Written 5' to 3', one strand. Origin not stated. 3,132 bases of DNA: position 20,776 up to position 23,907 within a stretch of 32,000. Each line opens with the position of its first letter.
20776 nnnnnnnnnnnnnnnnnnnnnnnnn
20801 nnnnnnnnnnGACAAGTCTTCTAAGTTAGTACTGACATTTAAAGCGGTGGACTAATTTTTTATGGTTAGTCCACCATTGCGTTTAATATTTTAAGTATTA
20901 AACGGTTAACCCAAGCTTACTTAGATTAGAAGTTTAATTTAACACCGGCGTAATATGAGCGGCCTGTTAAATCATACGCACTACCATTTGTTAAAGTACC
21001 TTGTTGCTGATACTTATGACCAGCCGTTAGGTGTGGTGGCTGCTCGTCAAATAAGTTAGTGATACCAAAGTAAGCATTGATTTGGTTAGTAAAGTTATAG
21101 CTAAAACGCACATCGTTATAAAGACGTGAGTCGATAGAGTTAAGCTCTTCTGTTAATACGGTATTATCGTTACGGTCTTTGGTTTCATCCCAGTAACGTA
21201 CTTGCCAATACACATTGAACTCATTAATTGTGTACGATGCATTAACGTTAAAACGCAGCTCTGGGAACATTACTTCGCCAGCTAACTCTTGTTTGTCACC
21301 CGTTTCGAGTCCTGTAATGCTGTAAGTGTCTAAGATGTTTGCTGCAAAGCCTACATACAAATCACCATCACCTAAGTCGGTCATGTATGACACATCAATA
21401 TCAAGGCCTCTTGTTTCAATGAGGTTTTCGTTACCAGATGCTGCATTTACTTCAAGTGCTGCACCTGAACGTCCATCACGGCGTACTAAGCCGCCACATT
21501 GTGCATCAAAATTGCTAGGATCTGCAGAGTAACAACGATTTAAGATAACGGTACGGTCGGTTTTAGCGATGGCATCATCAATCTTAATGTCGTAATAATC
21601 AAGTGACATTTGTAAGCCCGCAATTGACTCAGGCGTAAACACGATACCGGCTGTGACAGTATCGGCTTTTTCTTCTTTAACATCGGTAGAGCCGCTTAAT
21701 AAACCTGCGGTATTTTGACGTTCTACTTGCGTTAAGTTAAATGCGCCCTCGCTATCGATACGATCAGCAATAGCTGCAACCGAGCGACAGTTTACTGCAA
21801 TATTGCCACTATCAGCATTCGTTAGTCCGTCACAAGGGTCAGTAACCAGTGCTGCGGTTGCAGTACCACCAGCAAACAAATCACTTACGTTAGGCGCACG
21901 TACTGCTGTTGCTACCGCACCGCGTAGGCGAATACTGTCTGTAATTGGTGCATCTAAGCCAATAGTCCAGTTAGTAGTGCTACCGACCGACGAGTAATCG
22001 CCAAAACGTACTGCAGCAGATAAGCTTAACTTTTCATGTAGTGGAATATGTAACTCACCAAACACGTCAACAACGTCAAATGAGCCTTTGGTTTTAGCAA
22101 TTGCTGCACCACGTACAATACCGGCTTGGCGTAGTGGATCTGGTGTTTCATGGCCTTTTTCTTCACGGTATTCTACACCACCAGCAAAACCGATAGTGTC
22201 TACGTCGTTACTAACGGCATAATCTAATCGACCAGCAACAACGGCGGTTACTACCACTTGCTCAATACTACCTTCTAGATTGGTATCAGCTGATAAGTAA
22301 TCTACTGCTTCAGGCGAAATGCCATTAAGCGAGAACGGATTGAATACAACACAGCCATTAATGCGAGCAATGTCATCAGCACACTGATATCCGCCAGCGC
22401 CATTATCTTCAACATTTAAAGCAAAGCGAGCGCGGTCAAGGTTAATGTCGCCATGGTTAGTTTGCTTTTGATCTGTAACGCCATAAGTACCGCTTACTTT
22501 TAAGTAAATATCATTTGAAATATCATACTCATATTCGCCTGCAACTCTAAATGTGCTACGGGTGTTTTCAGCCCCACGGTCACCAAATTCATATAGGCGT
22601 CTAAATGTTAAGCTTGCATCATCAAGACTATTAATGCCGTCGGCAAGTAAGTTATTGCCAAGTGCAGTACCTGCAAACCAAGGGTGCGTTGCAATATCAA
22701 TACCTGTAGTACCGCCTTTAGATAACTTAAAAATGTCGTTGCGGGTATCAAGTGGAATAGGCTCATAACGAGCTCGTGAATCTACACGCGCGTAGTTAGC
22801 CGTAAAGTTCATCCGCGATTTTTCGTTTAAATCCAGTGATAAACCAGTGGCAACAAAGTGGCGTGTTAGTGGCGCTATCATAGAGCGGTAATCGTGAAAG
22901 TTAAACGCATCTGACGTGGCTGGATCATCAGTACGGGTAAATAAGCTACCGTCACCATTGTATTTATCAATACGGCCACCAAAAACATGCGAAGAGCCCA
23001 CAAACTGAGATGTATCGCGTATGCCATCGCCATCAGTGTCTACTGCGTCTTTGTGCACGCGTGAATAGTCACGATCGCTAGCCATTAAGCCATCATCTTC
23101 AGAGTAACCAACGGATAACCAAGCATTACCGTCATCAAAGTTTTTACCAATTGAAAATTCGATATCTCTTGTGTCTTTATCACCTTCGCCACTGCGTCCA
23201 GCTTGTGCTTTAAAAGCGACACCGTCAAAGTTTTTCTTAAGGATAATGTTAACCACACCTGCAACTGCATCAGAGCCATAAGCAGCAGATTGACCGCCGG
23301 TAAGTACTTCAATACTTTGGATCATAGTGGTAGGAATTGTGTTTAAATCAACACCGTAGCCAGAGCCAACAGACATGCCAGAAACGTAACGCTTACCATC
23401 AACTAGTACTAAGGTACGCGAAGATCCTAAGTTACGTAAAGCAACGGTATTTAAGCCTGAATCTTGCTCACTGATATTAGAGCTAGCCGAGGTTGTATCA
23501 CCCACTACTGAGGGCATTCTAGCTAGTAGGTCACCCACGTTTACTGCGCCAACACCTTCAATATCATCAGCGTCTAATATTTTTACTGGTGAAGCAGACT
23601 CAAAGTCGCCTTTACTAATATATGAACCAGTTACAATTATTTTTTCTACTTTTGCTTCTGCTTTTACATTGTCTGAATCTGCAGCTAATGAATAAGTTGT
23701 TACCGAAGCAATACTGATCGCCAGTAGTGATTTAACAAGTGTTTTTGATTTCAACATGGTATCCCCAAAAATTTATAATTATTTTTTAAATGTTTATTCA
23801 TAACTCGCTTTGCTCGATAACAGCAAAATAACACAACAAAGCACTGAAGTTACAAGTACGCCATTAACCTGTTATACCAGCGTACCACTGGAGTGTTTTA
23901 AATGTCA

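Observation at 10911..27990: A ~17-kb NanR-wired sialic-acid locus organised like a proteobacterial polysaccharide-utilisation locus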

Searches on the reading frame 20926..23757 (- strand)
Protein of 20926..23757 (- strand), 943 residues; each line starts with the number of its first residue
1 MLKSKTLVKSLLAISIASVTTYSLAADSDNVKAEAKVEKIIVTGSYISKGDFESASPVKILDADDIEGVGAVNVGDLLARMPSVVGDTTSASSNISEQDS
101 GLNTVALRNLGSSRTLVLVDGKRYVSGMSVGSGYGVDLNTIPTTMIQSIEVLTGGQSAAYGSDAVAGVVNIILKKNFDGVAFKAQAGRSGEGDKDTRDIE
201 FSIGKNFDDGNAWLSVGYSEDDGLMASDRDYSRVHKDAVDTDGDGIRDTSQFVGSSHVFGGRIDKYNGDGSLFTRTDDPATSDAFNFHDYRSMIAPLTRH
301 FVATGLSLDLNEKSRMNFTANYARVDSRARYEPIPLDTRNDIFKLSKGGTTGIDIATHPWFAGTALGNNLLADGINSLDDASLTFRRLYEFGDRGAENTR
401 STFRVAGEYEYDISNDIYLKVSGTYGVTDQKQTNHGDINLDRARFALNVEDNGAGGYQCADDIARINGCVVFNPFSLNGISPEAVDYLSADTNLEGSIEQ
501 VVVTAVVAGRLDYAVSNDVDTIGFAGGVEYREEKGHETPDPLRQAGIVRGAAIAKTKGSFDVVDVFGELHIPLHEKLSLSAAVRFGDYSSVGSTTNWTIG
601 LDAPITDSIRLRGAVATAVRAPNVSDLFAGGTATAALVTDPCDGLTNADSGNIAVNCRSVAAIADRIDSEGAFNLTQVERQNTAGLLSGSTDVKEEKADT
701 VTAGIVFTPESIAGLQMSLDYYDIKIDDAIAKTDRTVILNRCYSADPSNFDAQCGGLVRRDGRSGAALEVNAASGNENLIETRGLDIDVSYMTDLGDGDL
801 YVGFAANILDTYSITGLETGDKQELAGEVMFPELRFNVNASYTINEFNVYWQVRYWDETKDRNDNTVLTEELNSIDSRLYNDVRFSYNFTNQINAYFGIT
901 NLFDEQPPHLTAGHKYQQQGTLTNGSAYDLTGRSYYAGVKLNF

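Call 4: search_protein_families(library=pfam, proteins=[window:20926-23757:-])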
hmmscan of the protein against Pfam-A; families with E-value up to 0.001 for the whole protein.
window:20926-23757:- (943 aa): 2 families
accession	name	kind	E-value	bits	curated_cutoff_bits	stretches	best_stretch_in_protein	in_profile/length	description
PF00593.30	TonB_dep_Rec_b-barrel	-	2.6e-28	100.5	27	1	356-902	20-436/436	TonB dependent receptor-like, beta-barrel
PF07715.20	Plug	-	3.6e-21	76.1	23.9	1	53-168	4-107/107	TonB-dependent Receptor Plug Domain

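Call 11: search_protein_families(library=ncbifam, proteins=[window:20926-23757:-])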
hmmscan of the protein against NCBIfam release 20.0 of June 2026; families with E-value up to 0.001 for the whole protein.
window:20926-23757:- (943 aa): 19 families
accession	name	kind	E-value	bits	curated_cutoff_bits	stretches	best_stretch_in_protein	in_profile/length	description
TIGR01779.1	TonB-B12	equivalog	6.6e-30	104.2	599.7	1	9-265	3-238/614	TonB-dependent vitamin B12 receptor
NF010048.1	PRK13524.1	subfamily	4.2e-28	98.2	493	2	23-180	26-182/744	FepA family TonB-dependent siderophore receptor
NF007926.1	PRK10641.1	equivalog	8.1e-25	87.4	836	1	13-277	7-250/617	TonB-dependent vitamin B12 receptor BtuB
NF010051.0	PRK13528.1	subfamily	2.2e-22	79.1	583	1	13-179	10-177/727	FepA family TonB-dependent siderophore receptor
NF007478.2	PRK10064.1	equivalog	1.5e-21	76.4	745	1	2-175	2-159/663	catecholate siderophore receptor CirA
TIGR01785.1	TonB-hemin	subfamily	1.3e-17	63.5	316.85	1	38-251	2-209/677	TonB-dependent heme/hemoglobin receptor family protein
NF010010.0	PRK13483.1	equivalog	1.6e-17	62.8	927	1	7-176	5-165/660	ligand-gated channel protein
TIGR01786.1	TonB-hemlactrns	subfamily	1.1e-15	57.1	323.75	2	563-943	393-719/719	TonB-dependent hemoglobin/transferrin/lactoferrin family receptor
NF050067.1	TonBEntbctnRecCfrA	equivalog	3.4e-14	52.1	1200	1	17-176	6-160/698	TonB-dependent ferric enterobactin receptor CfrA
NF010011.0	PRK13484.1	equivalog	4.7e-14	51.6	1197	1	9-175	4-160/682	IreA family TonB-dependent siderophore receptor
NF010012.0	PRK13486.1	equivalog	3.2e-13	48.9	924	1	15-186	5-170/696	TonB-dependent receptor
NF010038.0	PRK13513.1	equivalog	4.6e-13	48.6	942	1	12-183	11-174/659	ligand-gated channel protein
TIGR01783.1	TonB-siderophor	subfamily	1.1e-12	47.4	223.5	1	57-329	5-261/649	TonB-dependent siderophore receptor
NF049945.1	TonB_dep_FCYXU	equivalog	6e-11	41.7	825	1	6-175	5-168/697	TonB-dependent receptor, FCYXU motif-type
NF053590.1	TonB_dep_TOL0244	equivalog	1.1e-10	40.8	645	1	53-248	27-208/604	TOL_0244 family TonB-dependent receptor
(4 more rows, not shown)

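Call 20: find_encoding_contigs(protein=window:20926-23757:-, flank=10000, max_places=6)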
Protein window:20926-23757:- (943 aa): no gene with exactly this product is on record in the collection.

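Call 21: find_homologous_proteins(query=window:20926-23757:-, max_evalue=1e-20)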
Query window:20926-23757:- (943 aa): 6102 proteins with E <= 1e-20 among 8000 candidates; the best 120 are listed.
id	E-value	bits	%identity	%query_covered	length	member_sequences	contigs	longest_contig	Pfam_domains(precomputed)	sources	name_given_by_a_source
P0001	0.0e+0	1955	92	100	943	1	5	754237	PF07715.21,PF00593.31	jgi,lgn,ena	-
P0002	0.0e+0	1944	91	100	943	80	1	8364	PF07715.21,PF00593.31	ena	-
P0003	0.0e+0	1743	81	100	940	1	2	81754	PF07715.21,PF00593.31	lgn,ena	-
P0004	0.0e+0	1734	81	100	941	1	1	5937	PF07715.21,PF00593.31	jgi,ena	-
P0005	0.0e+0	1733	80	100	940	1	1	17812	PF07715.21,PF00593.31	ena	-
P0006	0.0e+0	1733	81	100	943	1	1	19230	PF07715.21,PF00593.31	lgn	-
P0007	0.0e+0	1732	81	99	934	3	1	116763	PF07715.21,PF00593.31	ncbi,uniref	ncbi:TonB-dependent siderophore receptor, partial [Shewanella sp. MBTL60-007]|uniref:TonB-dependent 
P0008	0.0e+0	1724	80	100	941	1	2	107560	PF07715.21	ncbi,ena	-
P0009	0.0e+0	1708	80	100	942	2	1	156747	PF07715.21,PF00593.31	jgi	jgi:outer membrane receptor protein involved in Fe transport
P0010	0.0e+0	1683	81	97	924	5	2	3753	PF07715.21,PF00593.31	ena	-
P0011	0.0e+0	1676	78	100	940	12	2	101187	PF07715.21,PF00593.31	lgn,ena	-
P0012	0.0e+0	1656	77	100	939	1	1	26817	PF07715.21,PF00593.31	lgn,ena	-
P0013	0.0e+0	1649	77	100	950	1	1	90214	PF07715.21,PF00593.31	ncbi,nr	ncbi:MAG: TonB-dependent receptor [Thalassotalea sp.]|nr:TonB-dependent receptor [Thalassotalea sp.]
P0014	0.0e+0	1574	73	99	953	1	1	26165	PF07715.21,PF00593.31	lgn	-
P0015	0.0e+0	1561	74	98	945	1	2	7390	PF07715.21,PF00593.31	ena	-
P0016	0.0e+0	1554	73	100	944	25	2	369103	PF07715.21,PF00593.31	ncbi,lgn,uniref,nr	ncbi:TonB-dependent receptor [Shewanella sp. SR43-4]|uniref:TonB-dependent receptor domain-containin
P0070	0.0e+0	1056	53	97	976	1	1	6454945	PF07715.21,PF00593.31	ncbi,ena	-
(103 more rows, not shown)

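Call 23: find_related_loci(query=A1, collection=genome_contigs, flank=10000)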
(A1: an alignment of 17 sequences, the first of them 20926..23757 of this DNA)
Query A1 (943 aa) in genome_contigs; peptide patterns used: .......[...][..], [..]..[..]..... (x = any residue, [..] = any of these).
600 stretches matched a pattern (row limit reached: there are more); 595 encode a relative of the query (tblastn E <= 1e-3); the best 80 are kept; 80 distinct loci.
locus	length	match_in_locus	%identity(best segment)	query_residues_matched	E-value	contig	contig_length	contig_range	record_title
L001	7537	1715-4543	94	1-943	0e+0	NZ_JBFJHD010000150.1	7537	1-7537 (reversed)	MAG: Pseudoalteromonas sp. isolate Mix_sand16.2022.02.G.44 k141_1893260_length_7537_cov_8.0000, whole genome shotgun seq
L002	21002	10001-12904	36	32-943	1e-144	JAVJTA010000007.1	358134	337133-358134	MAG: Pseudomonadales bacterium isolate G1-WW12-30 k141_59193, whole genome shotgun sequence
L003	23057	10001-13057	33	2-943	5e-131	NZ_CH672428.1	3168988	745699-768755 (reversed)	Oceanicaulis sp. HTCC2633 scf_1099451005985, whole genome shotgun sequence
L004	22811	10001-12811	33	36-940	1e-125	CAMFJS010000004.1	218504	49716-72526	MAG: uncultured Paucibacter sp. isolate SRR12456166_bin.9_metaWRAP_v1.3_MAG genome assembly, contig: ERZ12289973.32, who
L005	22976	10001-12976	32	40-943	2e-125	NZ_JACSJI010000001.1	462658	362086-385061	Caulobacter sp. 17J80-11 NODE_1_length_462658_cov_64.909305, whole genome shotgun sequence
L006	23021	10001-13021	32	3-943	2e-122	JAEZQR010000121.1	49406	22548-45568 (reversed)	MAG: Proteobacteria bacterium isolate OH_PBB_100 k127_1065471, whole genome shotgun sequence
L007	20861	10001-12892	32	38-943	2e-115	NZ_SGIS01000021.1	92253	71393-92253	Sphingomonas populi strain 3-7 Scaffold21, whole genome shotgun sequence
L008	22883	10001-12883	33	13-943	3e-115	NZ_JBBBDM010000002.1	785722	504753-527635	Sphingomonas kyungheensis strain LMG 26582 NODE_2_length_785722_cov_172.228636, whole genome shotgun sequence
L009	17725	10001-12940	30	38-943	2e-102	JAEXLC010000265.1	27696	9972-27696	MAG: Proteobacteria bacterium isolate OH_HBlB_262 k127_1732368, whole genome shotgun sequence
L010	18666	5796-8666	33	11-943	7e-128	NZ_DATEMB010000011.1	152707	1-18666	MAG: Rhizorhapis sp. isolate SMAG_U8931 k141_1898202, whole genome shotgun sequence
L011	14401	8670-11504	30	2-936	8e-100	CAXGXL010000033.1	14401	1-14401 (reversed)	MAG TPA_asm: uncultured bacterium isolate ERR594338_concoct_180 genome assembly, contig: ERZ11848501.6303, whole genome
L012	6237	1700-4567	30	9-943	1e-97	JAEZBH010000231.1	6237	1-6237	MAG: Proteobacteria bacterium isolate OH_CBrB_185 k127_1262710, whole genome shotgun sequence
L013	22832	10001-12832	30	5-943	3e-96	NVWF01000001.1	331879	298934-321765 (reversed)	MAG: Gammaproteobacteria bacterium isolate NORP44 Contig_source1383C_35, whole genome shotgun sequence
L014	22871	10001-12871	30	32-943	1e-95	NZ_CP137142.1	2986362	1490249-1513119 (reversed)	Hyphomonas sp. FCG-A18 chromosome, complete genome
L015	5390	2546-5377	31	10-909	9e-95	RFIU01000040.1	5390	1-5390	MAG: Alphaproteobacteria bacterium isolate J084 k99_211594, whole genome shotgun sequence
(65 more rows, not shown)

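Call 24: find_encoding_contigs(protein=P0001, flank=10000, max_places=2)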
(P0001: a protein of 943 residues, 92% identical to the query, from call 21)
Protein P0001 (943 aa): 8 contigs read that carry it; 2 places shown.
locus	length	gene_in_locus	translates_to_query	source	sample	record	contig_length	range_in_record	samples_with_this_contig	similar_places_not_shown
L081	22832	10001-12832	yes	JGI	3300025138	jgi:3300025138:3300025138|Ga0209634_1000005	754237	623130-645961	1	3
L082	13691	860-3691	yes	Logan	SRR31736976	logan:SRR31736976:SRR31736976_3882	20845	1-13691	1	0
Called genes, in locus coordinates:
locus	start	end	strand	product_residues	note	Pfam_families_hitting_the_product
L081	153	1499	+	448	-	PF04996:AstB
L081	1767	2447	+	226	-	PF00106:adh_short, PF01370:Epimerase (faint), PF08659:KR, PF13460:NAD_binding_10 (faint), PF13561:adh_short_C2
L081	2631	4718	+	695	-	PF13188:PAS_8 (faint), PF00989:PAS (faint), PF08447:PAS_3 (weak), PF13426:PAS_9 (weak), PF08448:PAS_4, PF00990:GGDEF, PF00563:EAL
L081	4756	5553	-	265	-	PF00072:Response_reg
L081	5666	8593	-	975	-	PF07715:Plug, PF00593:TonB_dep_Rec_b-barrel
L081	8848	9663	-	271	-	PF01790:LGT (weak), PF00578:AhpC-TSA, PF08534:Redoxin, PF00085:Thioredoxin, PF14595:Thioredoxin_9 (weak), PF13098:Thioredoxin_2, PF13905:Thioredoxin_8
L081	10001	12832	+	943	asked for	PF07715:Plug, PF00593:TonB_dep_Rec_b-barrel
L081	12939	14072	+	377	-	PF01979:Amidohydro_1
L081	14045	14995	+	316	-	PF00701:DHDPS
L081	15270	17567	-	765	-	PF02973:Sialidase (weak), PF13385:Laminin_G_3, PF09264:Sial-lect-inser, PF13859:BNR_3, PF13088:BNR_2, PF02012:BNR (faint)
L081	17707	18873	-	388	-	PF24681:Kelch_KLHDC2_KLHL20_DRC7 (weak), PF13415:Beta-prop_FBX42 (weak), PF24996:NANM, PF01344:Kelch_1 (faint), PF24981:Beta-prop_ATRN-LZTR1 (faint), PF13418:Beta-prop_TYW4 (faint), PF24681:Kelch_KLHDC2_KLHL20_DRC7, PF24996:NANM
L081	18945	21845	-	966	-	PF07715:Plug, PF00593:TonB_dep_Rec_b-barrel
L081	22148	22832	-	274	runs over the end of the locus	PF20434:BD-FAE, PF07859:Abhydrolase_3, PF00326:Peptidase_S9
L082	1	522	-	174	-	?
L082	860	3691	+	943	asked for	PF07715:Plug, PF00593:TonB_dep_Rec_b-barrel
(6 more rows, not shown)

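Call 25: find_encoding_contigs(protein=P0016, flank=10000, max_places=1)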
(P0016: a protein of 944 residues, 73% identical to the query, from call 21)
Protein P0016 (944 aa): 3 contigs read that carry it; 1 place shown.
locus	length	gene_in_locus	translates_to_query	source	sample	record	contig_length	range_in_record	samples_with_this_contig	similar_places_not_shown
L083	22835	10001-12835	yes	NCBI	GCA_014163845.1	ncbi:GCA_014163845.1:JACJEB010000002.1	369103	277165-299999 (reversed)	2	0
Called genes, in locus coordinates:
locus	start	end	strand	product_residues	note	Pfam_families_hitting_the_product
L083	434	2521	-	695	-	PF11854:MtrB_PioB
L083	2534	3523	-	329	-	PF13435:Cytochrome_C554 (faint), PF02085:Cytochrom_CIII (faint), PF14522:Cytochrome_C7 (faint), PF22113:Mtrc-MtrF_II-IV_dom (faint), PF22678:Cytochrom_c_NrfB-like, PF09699:Paired_CXXCH_1 (weak), PF14537:Cytochrom_c3_2 (weak), PF09699:Paired_CXXCH_1, +1 more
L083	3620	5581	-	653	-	PF22111:MtrC-MtrF_N, PF14522:Cytochrome_C7 (faint), PF14537:Cytochrom_c3_2 (faint), PF22113:Mtrc-MtrF_II-IV_dom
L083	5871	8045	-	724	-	PF22111:MtrC-MtrF_N (faint), PF22112:OmcA-like_N, PF14522:Cytochrome_C7 (faint), PF22113:Mtrc-MtrF_II-IV_dom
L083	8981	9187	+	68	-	PF08722:Tn7_TnsA-like_N (weak)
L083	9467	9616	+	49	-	-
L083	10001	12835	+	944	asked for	PF07715:Plug, PF00593:TonB_dep_Rec_b-barrel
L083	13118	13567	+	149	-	-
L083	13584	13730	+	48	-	PF00701:DHDPS (weak)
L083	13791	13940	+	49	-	-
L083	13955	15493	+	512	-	PF03629:SASA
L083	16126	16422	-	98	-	PF10719:ComFB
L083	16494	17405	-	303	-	PF00850:Hist_deacetyl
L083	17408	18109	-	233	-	PF09829:DUF2057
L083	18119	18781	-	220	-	PF07445:PriC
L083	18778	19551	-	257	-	PF01925:TauE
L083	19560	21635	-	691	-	PF13307:Helicase_C_2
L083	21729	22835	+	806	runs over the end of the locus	PF03104:DNA_pol_B_exo1, PF00136:DNA_pol_B, PF03175:DNA_pol_B_2 (faint)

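Call 26: find_encoding_contigs(protein=P0070, flank=10000, max_places=1)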
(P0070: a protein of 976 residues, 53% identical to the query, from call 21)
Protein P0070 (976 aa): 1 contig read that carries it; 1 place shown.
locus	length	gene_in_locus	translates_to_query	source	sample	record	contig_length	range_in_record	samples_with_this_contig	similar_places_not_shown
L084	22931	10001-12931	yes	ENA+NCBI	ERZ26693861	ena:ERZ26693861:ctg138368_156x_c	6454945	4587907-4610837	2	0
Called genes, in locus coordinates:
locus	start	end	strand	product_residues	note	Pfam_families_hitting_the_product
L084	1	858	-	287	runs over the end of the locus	PF02585:PIG-L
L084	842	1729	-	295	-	PF00480:ROK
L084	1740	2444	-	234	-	PF04131:NanE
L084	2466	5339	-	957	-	PF24996:NANM, PF24681:Kelch_KLHDC2_KLHL20_DRC7 (faint), PF00474:SSF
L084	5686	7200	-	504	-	PF00884:Sulfatase, PF01663:Phosphodiest (weak)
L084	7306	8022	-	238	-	PF00392:GntR, PF07729:FCD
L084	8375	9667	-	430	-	PF13546:DDE_5, PF01609:DDE_Tnp_1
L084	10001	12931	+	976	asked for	PF07715:Plug, PF00593:TonB_dep_Rec_b-barrel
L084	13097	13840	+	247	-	PF05721:PhyH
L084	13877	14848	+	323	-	PF00248:Aldo_ket_red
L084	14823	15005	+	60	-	-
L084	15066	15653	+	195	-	PF12697:Abhydrolase_6 (faint), PF20434:BD-FAE, PF07859:Abhydrolase_3 (weak), PF00326:Peptidase_S9, PF00561:Abhydrolase_1 (faint)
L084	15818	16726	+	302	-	PF05721:PhyH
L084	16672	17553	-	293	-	PF07221:GlcNAc_2-epim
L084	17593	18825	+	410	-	PF14690:Zn_ribbon_ISL3, PF13542:HTH_Tnp_ISL3, PF01610:DDE_Tnp_ISL3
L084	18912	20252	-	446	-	PF05598:DUF772, PF01609:DDE_Tnp_1, PF13751:DDE_Tnp_1_6 (weak)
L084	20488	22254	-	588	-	PF08309:LVIVD (faint)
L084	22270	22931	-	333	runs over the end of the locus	PF04909:Amidohydro_2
